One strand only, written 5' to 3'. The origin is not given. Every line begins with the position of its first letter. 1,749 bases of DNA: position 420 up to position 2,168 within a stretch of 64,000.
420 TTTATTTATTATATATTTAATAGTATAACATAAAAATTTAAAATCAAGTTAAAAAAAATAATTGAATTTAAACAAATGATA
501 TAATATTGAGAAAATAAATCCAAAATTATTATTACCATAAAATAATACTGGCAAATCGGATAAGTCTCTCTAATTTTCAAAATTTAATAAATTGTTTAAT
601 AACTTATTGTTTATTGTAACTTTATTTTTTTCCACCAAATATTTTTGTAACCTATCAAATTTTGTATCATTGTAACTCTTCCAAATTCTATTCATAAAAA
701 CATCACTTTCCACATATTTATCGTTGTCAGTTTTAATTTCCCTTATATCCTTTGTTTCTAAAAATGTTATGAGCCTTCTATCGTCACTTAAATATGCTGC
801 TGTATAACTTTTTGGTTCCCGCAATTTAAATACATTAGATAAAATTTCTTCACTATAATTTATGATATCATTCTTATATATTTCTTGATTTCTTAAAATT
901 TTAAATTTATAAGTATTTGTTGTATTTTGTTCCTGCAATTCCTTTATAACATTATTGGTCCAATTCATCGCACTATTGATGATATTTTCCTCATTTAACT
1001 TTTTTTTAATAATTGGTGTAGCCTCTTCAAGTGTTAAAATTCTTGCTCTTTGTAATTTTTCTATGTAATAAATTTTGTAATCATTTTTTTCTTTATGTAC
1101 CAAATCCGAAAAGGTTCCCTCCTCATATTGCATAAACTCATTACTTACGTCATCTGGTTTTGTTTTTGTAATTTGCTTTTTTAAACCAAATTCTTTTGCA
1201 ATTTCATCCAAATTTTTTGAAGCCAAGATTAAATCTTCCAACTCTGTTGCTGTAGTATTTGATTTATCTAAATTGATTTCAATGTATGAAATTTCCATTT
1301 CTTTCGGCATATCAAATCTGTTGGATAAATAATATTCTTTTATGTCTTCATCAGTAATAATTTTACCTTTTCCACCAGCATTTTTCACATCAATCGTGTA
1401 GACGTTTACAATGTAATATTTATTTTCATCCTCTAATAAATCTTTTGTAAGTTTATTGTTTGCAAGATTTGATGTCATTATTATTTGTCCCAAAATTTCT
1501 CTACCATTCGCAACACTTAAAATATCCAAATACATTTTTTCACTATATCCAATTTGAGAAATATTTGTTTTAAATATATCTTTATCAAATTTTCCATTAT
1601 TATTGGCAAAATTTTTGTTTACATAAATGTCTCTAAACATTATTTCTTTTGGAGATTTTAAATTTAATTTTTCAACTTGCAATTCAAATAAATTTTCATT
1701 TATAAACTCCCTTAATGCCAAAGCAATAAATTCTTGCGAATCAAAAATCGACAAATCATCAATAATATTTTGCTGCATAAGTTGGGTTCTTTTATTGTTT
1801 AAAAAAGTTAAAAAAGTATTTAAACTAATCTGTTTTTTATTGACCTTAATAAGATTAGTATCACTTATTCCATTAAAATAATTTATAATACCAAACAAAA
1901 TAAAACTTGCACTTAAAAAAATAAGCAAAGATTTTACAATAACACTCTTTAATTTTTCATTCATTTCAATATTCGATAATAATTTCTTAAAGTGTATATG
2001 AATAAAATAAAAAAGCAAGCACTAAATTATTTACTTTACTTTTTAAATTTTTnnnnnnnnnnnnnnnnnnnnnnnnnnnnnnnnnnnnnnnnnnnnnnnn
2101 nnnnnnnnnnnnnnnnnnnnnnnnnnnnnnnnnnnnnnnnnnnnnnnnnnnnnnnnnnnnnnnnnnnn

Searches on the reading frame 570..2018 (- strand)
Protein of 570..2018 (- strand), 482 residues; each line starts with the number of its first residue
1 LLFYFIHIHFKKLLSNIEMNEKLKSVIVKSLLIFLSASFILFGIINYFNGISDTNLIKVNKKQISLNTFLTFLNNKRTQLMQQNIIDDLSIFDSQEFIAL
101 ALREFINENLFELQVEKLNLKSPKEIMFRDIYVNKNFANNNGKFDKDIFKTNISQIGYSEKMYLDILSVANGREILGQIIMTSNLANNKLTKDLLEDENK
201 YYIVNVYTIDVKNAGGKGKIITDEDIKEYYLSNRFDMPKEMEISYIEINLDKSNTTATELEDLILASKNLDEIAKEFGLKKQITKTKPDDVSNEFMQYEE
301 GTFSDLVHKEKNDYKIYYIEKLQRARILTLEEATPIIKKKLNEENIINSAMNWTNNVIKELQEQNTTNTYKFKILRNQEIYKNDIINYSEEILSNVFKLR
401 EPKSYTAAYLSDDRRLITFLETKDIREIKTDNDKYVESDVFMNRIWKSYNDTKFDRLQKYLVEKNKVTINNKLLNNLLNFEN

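Call 36: find_encoding_contigs(protein=window:570-2018:-, flank=10000, max_places=2)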
Protein window:570-2018:- (482 aa): no gene with exactly this product is on record in the collection.

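Call 49: search_protein_families(library=pfam, proteins=[window:570-2018:-])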
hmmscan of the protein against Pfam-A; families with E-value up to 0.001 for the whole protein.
window:570-2018:- (482 aa): 3 families
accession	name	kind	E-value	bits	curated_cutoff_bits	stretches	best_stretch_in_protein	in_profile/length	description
PF13624.11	SurA_N_3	-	4.9e-19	69.2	27.2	1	19-165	5-150/162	SurA-like N-terminal domain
PF13623.11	SurA_N_2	-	3.4e-14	53.4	28.5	1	19-151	4-143/145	SurA-like N-terminal domain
PF13145.12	Rotamase_2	-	0.00028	22.1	27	1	221-334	1-120/121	PPIC-type PPIASE domain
